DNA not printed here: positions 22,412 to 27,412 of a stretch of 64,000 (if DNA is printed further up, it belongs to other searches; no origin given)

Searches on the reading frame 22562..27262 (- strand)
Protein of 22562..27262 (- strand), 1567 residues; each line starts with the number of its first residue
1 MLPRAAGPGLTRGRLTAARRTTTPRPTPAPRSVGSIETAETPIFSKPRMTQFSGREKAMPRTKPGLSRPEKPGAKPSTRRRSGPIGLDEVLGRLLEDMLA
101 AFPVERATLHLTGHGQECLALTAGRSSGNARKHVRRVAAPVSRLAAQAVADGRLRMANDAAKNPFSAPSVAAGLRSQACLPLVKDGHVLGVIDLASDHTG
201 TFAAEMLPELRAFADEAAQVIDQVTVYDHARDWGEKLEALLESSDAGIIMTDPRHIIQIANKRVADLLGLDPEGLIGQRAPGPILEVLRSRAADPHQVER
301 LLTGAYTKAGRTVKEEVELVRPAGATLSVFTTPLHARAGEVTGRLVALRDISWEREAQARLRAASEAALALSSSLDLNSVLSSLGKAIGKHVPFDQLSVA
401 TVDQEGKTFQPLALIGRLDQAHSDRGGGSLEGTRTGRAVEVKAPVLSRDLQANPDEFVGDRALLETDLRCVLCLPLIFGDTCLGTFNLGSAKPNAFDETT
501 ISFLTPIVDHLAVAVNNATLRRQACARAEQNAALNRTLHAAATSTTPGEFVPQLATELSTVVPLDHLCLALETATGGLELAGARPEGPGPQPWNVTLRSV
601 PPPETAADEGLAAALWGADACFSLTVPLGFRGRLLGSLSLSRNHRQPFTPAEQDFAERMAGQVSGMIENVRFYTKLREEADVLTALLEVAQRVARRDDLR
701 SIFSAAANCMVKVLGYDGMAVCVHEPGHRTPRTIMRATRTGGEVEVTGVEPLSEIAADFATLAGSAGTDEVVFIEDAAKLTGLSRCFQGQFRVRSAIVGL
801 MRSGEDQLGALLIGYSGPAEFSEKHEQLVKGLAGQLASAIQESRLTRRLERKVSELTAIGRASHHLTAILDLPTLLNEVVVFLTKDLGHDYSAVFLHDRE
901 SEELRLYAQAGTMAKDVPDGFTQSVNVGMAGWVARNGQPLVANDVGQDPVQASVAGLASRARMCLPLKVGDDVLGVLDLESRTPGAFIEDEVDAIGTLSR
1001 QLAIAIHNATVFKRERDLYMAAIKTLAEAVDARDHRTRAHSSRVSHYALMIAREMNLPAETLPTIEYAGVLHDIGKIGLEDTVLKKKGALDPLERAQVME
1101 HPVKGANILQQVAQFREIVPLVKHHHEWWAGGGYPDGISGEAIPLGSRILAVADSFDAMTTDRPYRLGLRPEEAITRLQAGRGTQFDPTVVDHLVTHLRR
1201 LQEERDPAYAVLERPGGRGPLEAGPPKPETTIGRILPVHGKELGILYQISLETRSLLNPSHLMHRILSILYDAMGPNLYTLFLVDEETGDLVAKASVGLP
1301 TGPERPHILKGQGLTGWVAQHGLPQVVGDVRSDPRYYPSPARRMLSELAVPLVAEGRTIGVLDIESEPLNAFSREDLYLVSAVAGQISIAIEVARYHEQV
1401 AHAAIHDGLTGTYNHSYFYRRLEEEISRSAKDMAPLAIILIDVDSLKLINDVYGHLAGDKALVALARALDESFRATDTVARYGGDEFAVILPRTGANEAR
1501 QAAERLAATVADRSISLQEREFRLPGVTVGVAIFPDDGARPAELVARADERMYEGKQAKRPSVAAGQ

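Call 40: search_protein_families(library=pfam, proteins=[window:22562-27262:-])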
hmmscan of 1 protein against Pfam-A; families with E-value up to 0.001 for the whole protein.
window:22562-27262:- (1567 aa): 11 families
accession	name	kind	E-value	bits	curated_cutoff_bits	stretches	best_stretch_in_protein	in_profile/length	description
PF13185.12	GAF_2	-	6.2e-75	250.3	28.6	6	1260-1392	5-136/136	GAF domain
PF01590.32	GAF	-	7.7e-63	211.4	22.4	5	871-1006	1-133/133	GAF domain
PF13492.12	GAF_3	-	8.1e-49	165.8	27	3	1259-1392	2-128/129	GAF domain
PF00990.26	GGDEF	-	1.7e-42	145.4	23.8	1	1404-1560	1-159/161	Diguanylate cyclase, GGDEF domain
PF13487.12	HD_5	-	4e-40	137.8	27.2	1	1025-1190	2-170/170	HD domain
PF01966.28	HD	-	9.6e-18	65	22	1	1039-1159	3-116/116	HD domain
PF08448.16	PAS_4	-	5.9e-09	36.6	23.1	1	241-354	1-108/110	PAS fold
PF00989.32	PAS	-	6.5e-08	33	22.6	1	236-351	2-113/113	PAS fold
PF13426.13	PAS_9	-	9.9e-07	29.4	27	1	246-352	2-102/103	PAS domain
PF13188.13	PAS_8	-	1e-06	28.9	21.8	1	235-286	1-48/65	PAS domain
PF12860.13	PAS_7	-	7.5e-05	23.3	27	1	241-357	1-113/115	PAS fold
